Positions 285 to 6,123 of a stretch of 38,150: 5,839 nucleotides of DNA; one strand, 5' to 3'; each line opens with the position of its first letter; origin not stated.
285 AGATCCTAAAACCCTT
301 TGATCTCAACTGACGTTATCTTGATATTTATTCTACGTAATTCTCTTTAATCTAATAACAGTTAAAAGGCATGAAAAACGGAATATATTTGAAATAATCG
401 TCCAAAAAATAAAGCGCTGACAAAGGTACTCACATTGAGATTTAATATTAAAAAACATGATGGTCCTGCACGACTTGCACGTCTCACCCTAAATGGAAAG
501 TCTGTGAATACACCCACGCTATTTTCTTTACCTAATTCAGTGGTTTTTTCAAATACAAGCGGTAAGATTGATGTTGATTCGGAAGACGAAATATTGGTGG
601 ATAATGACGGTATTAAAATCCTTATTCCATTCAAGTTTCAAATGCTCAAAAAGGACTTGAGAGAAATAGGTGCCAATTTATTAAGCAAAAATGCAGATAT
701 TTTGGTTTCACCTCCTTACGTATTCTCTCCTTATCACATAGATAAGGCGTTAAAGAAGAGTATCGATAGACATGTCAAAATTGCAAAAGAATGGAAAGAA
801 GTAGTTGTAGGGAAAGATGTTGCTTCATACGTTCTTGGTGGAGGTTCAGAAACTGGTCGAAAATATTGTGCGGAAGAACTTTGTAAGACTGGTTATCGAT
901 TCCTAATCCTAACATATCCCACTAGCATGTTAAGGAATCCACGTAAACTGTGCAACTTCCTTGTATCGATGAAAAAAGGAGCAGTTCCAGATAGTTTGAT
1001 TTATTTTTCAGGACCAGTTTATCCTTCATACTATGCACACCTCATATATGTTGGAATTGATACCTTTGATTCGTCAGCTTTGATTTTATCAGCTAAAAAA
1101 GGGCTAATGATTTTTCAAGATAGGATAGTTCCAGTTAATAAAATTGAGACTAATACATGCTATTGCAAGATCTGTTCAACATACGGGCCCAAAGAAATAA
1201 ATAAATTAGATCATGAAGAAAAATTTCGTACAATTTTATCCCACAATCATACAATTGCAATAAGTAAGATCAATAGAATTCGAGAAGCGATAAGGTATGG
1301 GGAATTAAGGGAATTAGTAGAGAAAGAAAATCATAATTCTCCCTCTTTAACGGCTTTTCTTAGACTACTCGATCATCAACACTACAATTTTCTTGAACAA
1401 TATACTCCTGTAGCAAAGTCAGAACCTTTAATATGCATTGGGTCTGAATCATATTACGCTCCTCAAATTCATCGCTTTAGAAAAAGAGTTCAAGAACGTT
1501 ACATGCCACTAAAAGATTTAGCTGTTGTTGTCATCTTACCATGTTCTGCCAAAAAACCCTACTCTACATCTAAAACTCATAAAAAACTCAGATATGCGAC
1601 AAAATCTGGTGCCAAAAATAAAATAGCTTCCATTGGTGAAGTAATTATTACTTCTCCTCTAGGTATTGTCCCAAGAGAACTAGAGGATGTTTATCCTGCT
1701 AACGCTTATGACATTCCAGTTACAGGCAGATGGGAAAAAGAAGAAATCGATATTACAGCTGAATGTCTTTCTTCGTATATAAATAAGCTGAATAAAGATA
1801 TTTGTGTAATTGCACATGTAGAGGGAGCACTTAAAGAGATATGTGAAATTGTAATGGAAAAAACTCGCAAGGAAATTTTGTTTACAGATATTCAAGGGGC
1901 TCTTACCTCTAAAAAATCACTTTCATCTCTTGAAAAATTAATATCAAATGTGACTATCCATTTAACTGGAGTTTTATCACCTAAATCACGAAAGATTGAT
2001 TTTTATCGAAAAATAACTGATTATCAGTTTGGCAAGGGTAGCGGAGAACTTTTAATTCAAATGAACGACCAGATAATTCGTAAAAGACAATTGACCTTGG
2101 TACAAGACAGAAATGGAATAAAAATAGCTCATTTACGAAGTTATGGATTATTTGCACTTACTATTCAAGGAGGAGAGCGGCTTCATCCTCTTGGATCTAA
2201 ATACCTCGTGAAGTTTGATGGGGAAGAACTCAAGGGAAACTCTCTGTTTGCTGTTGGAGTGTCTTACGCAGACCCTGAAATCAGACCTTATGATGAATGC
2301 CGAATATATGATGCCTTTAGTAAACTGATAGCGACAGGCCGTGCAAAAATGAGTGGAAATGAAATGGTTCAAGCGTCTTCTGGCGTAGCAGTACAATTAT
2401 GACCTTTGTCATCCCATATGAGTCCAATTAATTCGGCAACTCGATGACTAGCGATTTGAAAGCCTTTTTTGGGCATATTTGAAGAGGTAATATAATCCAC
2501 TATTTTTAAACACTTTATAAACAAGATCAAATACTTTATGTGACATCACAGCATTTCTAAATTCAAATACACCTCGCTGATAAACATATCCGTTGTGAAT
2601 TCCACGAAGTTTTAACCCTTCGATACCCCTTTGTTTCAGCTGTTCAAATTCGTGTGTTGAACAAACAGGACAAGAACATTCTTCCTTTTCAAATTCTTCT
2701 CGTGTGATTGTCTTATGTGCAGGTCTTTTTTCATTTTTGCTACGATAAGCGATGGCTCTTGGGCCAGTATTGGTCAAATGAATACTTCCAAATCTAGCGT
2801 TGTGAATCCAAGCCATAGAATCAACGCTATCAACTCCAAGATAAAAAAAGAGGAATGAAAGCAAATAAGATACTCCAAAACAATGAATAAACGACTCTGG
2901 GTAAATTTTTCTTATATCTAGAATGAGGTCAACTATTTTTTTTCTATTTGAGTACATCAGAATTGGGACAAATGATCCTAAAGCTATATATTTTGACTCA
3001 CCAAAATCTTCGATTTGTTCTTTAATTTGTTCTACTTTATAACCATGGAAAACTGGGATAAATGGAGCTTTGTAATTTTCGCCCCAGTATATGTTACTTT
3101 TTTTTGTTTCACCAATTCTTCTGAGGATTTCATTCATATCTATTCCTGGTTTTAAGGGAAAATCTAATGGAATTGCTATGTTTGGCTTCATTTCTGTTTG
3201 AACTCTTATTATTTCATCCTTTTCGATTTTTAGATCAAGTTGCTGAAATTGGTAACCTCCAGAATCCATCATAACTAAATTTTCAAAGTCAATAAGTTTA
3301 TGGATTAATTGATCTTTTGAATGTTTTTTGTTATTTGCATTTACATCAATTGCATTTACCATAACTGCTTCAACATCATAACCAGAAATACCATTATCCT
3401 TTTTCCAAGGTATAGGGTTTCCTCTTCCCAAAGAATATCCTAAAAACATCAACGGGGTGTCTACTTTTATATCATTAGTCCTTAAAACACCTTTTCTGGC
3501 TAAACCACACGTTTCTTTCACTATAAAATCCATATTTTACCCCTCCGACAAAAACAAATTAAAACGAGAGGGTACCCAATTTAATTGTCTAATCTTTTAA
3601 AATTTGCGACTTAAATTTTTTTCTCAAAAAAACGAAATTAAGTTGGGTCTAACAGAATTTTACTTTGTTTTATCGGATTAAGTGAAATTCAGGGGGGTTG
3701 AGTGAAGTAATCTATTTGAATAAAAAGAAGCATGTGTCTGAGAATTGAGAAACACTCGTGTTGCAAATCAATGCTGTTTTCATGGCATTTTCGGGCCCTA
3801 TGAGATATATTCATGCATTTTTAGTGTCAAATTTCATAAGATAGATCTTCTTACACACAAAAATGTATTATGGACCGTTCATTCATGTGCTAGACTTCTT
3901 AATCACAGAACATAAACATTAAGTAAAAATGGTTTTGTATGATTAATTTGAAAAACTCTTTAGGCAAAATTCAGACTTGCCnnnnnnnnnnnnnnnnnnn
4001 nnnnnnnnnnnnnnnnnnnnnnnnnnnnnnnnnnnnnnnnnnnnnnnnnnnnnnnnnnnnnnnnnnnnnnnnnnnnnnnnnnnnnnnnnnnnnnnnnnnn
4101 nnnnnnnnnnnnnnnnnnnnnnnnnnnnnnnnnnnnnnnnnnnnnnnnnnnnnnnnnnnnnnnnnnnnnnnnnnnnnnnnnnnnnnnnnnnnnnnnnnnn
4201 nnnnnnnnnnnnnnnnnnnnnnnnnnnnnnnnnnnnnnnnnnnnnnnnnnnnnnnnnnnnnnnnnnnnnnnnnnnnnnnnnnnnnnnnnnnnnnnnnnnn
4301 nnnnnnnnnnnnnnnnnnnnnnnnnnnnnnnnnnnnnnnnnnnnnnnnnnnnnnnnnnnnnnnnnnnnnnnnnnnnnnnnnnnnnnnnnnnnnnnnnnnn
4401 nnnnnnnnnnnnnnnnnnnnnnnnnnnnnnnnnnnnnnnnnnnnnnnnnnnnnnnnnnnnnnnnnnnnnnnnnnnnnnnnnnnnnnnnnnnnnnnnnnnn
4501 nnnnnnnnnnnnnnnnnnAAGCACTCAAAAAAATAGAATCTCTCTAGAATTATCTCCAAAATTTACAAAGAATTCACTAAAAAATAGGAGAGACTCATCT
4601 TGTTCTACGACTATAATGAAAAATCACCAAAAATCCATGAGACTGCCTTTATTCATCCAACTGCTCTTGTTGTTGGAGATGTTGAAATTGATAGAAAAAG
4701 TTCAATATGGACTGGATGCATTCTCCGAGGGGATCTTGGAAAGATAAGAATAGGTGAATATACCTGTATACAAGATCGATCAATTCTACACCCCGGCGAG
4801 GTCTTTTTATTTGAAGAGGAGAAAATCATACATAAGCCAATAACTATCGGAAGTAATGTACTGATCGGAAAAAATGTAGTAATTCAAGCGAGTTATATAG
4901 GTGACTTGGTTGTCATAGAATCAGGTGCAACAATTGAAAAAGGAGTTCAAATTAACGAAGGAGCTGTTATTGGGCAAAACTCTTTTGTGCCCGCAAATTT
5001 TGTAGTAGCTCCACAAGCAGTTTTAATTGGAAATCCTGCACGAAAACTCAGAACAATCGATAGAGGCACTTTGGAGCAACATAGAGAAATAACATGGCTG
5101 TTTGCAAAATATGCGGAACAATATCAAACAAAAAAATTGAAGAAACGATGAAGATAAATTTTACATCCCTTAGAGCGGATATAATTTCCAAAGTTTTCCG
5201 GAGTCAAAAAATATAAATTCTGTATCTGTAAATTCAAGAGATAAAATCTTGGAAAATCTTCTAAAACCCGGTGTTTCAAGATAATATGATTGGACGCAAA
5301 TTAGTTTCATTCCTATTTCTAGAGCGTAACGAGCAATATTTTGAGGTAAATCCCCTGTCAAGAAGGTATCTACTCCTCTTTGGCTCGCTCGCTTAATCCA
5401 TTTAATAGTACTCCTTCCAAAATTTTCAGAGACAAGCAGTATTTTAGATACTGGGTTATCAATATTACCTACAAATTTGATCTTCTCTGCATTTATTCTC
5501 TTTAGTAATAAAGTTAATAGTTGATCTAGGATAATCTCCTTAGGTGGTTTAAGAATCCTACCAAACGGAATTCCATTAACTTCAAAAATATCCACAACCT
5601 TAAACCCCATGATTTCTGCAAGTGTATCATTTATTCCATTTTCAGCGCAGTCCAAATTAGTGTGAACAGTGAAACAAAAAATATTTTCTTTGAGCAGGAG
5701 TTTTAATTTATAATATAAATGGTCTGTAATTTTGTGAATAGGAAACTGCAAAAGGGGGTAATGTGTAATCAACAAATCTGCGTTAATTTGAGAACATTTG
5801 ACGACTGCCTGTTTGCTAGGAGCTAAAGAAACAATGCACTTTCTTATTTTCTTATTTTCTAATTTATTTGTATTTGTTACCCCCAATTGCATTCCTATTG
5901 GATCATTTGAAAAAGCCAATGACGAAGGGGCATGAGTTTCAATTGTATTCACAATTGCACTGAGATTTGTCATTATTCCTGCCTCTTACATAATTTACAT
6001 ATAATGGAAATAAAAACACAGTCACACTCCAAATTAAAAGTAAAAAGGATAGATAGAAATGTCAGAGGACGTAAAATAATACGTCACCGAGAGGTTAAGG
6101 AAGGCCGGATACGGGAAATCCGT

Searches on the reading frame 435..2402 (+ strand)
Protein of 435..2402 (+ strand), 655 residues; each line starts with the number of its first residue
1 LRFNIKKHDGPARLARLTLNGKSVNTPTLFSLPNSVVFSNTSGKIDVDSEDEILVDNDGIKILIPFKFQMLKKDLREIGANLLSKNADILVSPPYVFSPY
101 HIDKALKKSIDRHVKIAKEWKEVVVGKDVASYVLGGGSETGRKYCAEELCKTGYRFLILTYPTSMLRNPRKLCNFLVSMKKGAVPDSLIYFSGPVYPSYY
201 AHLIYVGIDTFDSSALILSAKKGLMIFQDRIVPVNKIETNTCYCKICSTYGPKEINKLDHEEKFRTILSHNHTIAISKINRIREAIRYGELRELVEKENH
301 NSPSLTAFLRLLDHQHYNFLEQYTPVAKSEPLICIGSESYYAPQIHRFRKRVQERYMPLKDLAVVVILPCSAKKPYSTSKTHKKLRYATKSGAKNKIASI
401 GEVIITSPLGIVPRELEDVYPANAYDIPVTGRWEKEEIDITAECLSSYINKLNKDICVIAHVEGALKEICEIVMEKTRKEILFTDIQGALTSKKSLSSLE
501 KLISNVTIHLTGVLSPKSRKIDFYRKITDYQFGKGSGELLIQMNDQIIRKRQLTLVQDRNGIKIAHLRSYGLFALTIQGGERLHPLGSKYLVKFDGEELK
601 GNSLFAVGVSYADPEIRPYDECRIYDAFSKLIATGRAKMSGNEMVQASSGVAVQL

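Call 77: search_protein_families(library=pfam, proteins=[window:435-2402:+], max_evalue=0.0001)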
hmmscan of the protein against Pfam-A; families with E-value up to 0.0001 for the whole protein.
window:435-2402:+ (655 aa): 4 families
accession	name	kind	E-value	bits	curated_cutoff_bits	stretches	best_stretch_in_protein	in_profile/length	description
PF17884.7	DUF5591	-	9.8e-52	175.2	26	1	345-501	1-148/150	Domain of unknown function (DUF5591)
PF01702.25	TGT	-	5e-24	85.5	26.3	1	87-298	127-351/357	Queuine tRNA-ribosyltransferase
PF01472.26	PUA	-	3.2e-12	46.6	24.8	1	599-654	14-69/74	PUA domain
PF14810.12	TGT_C2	-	1.1e-09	38.8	25.3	1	525-585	4-67/72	Patch-forming domain C2 of tRNA-guanine transglycosylase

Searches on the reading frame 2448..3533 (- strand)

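Call 77: search_protein_families(library=pfam, proteins=[window:2448-3533:-], max_evalue=0.0001)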
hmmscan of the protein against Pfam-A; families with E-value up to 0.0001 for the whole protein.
window:2448-3533:- (361 aa): 1 family
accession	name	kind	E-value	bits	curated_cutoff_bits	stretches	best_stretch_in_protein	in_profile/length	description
PF01702.25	TGT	-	2e-24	86.8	26.3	1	10-343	2-353/357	Queuine tRNA-ribosyltransferase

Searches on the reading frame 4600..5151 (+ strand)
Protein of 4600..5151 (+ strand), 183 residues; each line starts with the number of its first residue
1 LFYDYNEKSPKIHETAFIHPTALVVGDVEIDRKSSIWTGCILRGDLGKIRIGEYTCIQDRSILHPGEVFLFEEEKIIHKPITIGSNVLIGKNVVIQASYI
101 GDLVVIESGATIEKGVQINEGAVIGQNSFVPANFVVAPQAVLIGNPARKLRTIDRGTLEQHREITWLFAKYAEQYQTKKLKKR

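Call 77: search_protein_families(library=pfam, proteins=[window:4600-5151:+], max_evalue=0.0001)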
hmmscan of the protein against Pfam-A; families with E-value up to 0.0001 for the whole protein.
window:4600-5151:+ (183 aa): 4 families
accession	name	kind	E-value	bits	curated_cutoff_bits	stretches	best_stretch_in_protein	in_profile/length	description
PF00132.30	Hexapep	-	6e-17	61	27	2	81-113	2-35/36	Bacterial transferase hexapeptide (six repeats)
PF21711.3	DCTN5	-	1.6e-13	51.2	40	1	30-148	36-152/182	Dynactin subunit 5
PF25084.1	LbH_EIF2B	-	2.7e-10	40.6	54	1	82-140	40-97/105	EIF2B subunit epsilon LbH domain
PF14602.12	Hexapep_2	-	5e-05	23.4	27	0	80-112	1-32/34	Hexapeptide repeat of succinyl-transferase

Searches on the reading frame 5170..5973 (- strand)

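Call 77: search_protein_families(library=pfam, proteins=[window:5170-5973:-], max_evalue=0.0001)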
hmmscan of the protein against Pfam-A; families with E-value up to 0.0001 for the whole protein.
window:5170-5973:- (267 aa): 1 family
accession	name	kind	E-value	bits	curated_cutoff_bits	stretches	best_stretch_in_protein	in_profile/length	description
PF01784.24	DUF34_NIF3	-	4.3e-40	138.4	23.4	1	3-257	2-251/256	Duf34/NIF3 (NGG1p interacting factor 3)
